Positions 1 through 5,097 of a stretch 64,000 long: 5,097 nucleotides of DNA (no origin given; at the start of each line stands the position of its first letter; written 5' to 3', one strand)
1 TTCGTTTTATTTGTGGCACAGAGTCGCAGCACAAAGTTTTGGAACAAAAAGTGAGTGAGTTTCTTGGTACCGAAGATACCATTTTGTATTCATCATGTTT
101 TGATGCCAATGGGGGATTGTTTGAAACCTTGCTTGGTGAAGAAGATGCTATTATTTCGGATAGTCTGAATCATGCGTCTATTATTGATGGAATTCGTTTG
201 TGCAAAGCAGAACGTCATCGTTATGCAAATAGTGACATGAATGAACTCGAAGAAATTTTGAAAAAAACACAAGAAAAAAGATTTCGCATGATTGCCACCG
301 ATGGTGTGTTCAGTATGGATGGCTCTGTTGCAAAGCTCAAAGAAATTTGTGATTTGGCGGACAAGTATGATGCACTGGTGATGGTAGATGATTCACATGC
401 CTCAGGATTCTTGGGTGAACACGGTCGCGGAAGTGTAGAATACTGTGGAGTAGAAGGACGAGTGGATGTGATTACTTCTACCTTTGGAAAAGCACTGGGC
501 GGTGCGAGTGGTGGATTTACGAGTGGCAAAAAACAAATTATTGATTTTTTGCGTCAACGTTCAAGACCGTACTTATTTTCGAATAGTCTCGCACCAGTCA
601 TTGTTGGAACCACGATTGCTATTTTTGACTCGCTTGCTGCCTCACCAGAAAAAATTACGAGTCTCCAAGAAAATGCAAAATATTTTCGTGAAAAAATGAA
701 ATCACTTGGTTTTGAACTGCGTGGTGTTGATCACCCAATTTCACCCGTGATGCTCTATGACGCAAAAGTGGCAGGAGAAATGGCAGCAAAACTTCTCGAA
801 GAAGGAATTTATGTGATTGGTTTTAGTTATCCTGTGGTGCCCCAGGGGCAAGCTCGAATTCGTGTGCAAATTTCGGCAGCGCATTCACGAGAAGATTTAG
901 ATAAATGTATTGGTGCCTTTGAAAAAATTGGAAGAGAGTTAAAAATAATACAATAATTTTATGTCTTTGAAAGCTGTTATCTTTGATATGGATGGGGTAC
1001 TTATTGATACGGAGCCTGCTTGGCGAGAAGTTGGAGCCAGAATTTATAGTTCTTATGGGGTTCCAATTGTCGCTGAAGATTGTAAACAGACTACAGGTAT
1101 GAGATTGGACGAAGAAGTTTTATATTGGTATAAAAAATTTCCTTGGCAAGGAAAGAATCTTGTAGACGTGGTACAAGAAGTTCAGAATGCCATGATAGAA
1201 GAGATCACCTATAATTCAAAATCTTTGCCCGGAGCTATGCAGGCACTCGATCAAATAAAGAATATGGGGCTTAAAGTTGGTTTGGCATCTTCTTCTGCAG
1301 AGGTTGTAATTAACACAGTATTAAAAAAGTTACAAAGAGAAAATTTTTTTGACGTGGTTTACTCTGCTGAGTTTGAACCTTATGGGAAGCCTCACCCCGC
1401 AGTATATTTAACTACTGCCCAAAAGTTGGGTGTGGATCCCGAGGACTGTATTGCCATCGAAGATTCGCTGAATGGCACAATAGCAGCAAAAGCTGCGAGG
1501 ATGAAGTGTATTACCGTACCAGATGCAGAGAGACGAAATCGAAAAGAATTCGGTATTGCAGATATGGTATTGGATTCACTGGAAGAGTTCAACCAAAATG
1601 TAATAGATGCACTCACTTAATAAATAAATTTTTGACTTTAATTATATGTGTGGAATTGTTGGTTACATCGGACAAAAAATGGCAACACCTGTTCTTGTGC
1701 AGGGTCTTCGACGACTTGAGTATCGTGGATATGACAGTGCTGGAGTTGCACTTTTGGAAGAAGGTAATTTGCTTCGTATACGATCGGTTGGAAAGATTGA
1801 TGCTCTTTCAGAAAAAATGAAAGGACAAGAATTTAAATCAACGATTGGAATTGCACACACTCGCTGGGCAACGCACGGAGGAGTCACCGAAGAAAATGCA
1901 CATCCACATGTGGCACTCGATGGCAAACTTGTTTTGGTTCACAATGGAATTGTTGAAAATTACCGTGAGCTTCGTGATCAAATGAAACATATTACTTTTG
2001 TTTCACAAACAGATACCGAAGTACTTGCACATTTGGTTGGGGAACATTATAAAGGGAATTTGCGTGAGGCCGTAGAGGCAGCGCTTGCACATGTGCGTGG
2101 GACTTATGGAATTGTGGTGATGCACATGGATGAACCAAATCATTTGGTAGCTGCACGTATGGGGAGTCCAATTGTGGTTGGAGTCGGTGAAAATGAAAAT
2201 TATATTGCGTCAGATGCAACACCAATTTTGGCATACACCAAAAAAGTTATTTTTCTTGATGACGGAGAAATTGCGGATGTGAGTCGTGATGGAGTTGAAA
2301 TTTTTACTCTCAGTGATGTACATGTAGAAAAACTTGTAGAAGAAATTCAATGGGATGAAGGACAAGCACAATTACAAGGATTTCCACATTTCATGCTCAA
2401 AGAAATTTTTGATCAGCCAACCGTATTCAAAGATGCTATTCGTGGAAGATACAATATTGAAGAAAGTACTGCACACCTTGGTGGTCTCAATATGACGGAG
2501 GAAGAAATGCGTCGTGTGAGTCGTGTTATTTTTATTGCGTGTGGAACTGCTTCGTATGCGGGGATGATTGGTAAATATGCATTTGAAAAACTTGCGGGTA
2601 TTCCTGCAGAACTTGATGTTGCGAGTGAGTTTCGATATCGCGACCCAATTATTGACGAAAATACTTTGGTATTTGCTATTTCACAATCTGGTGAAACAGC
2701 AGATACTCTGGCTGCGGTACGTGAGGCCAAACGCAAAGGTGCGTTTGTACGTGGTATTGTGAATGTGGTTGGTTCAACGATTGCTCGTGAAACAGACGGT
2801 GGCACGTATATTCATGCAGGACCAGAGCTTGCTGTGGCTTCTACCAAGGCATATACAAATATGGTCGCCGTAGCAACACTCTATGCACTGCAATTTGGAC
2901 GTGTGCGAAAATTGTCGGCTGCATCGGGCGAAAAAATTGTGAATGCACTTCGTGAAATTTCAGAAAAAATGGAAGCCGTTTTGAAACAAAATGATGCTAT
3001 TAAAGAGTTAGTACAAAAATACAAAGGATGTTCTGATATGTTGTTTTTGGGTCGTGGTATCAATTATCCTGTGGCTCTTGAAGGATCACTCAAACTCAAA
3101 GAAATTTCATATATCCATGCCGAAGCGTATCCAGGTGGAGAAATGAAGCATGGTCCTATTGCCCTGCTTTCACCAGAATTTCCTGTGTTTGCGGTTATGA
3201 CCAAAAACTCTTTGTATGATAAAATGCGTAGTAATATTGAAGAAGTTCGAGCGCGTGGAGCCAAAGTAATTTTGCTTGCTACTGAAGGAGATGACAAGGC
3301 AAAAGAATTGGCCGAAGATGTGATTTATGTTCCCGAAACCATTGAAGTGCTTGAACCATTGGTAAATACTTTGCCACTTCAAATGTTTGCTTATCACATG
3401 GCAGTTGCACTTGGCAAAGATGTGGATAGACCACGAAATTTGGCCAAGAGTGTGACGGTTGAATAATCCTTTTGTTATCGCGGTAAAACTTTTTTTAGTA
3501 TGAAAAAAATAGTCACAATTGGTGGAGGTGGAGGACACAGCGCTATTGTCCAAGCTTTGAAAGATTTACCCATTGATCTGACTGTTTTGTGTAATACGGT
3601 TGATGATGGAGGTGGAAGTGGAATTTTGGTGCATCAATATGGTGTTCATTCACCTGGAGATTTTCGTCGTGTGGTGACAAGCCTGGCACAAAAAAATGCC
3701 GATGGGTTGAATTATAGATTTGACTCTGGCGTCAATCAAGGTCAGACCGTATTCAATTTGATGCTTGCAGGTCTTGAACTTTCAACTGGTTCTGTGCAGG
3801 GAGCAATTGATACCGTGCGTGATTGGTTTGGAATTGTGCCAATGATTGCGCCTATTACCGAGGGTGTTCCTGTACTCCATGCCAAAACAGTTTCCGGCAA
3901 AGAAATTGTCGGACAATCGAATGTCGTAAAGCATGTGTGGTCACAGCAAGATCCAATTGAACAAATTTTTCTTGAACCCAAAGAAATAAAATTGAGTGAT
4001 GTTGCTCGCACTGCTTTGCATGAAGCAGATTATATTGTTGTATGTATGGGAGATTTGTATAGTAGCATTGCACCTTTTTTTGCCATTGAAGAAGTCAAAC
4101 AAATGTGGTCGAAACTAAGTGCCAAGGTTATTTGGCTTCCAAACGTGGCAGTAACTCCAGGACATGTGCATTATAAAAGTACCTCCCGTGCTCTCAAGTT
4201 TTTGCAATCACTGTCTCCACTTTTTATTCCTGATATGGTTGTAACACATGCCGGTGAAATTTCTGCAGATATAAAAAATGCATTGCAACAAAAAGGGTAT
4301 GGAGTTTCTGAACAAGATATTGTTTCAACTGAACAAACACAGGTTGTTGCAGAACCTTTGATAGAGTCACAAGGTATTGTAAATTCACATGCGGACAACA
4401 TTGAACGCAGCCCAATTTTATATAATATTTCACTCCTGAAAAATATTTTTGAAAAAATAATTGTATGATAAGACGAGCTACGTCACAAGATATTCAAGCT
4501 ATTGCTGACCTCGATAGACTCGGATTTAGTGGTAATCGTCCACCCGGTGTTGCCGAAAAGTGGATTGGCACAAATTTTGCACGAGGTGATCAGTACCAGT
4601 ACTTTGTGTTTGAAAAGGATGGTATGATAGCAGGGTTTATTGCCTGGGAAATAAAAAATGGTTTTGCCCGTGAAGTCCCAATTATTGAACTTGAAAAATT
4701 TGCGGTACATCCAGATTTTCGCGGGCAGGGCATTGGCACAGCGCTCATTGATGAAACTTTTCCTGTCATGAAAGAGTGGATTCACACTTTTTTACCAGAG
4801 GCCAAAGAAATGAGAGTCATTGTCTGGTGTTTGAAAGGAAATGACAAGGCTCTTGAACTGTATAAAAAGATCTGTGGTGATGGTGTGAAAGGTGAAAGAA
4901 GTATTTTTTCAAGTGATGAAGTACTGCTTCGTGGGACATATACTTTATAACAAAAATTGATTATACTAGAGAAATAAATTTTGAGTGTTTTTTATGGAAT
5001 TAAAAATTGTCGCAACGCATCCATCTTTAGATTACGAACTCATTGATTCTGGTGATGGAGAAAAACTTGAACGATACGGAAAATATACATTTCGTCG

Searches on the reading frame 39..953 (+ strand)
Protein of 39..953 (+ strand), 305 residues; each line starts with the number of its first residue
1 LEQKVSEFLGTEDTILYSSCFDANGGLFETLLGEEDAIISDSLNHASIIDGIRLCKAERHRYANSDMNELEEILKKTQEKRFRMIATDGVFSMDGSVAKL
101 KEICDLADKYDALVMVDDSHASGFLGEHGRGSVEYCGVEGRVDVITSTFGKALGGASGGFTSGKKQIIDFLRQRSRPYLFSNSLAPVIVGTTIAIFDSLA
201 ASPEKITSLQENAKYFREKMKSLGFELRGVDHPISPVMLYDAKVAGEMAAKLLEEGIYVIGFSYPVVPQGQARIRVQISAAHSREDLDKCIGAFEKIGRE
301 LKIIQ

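Call 55: search_protein_families(library=pfam, proteins=[window:39-953:+], max_evalue=0.00001)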
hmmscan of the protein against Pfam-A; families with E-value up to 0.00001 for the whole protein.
window:39-953:+ (305 aa): 2 families
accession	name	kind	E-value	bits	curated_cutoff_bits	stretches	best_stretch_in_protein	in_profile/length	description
PF00155.27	Aminotran_1_2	-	7.9e-57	193.5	19.7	1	2-293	48-360/361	Aminotransferase class I and II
PF00464.25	SHMT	-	2.5e-06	26.8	27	0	69-255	157-353/399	Serine hydroxymethyltransferase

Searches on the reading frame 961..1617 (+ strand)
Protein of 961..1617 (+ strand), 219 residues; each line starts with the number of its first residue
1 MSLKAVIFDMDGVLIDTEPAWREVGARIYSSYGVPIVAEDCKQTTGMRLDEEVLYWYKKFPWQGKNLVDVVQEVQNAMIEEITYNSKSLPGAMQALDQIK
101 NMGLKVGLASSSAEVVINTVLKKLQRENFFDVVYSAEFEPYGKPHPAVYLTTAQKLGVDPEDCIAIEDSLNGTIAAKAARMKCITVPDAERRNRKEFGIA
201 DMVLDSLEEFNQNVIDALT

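Call 55: search_protein_families(library=pfam, proteins=[window:961-1617:+], max_evalue=0.00001)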
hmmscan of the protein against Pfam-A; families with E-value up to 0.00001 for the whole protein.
window:961-1617:+ (219 aa): 3 families
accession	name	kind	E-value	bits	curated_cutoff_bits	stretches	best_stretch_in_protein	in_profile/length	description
PF13419.12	HAD_2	-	9.5e-33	114.2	23.8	1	6-186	1-178/178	Haloacid dehalogenase-like hydrolase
PF00702.32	Hydrolase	-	4.1e-32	112.6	26.4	1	4-179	2-190/191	haloacid dehalogenase-like hydrolase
PF13242.12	Hydrolase_like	-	3e-06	27.5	22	1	141-209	2-74/75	HAD-hyrolase-like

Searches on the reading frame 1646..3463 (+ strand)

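Call 35: search_protein_families(library=ncbifam, proteins=[window:1646-3463:+], max_evalue=1e-10)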
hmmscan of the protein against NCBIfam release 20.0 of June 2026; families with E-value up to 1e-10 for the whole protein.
window:1646-3463:+ (606 aa): 5 families
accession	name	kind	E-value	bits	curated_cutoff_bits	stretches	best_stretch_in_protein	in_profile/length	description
NF001484.0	PRK00331.1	subfamily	8.3e-244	810.5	381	1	1-606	1-601/601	isomerizing glutamine--fructose-6-phosphate transaminase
TIGR01135.1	glmS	equivalog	1.3e-236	786.8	418.05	1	2-606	1-607/607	glutamine--fructose-6-phosphate transaminase (isomerizing)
NF046059.1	NagB_SO3506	equivalog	1.4e-40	139.6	430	1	292-555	39-293/330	glucosamine-6-phosphate deaminase NagB-II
NF041128.1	glucosaP_deam_GlmD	equivalog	1.1e-33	116.9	580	1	284-603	24-321/323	glucosamine-6-phosphate deaminase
TIGR01134.1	purF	equivalog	5.1e-29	101.9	350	1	2-219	1-224/432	amidophosphoribosyltransferase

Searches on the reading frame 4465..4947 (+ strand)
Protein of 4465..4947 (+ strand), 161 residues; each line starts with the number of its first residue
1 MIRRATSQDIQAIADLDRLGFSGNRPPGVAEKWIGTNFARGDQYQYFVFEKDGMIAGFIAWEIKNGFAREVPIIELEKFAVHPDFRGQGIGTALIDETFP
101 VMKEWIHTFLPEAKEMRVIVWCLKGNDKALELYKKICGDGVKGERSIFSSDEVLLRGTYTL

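Call 19: search_protein_families(library=pfam, proteins=[window:4465-4947:+], max_evalue=0.001)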
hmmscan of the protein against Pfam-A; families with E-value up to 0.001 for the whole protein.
window:4465-4947:+ (161 aa): 6 families
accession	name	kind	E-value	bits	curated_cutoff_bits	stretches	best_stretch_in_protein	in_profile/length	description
PF00583.31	Acetyltransf_1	-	1.2e-14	55.1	20.7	1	19-138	10-115/116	Acetyltransferase (GNAT) family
PF13508.13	Acetyltransf_7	-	2.3e-13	50.7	27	1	43-135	2-79/84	Acetyltransferase (GNAT) domain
PF13673.13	Acetyltransf_10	-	1.3e-06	28.8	23.6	1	41-97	28-75/128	Acetyltransferase (GNAT) domain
PF13527.13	Acetyltransf_9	-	3.5e-05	24.3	25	1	2-106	2-105/127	Acetyltransferase (GNAT) domain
PF13302.13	Acetyltransf_3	-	0.00013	23.1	25.4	1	2-136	4-135/138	Acetyltransferase (GNAT) domain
PF14542.12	Acetyltransf_CG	-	0.00053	20.5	30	1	48-100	3-51/80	GCN5-related N-acetyl-transferase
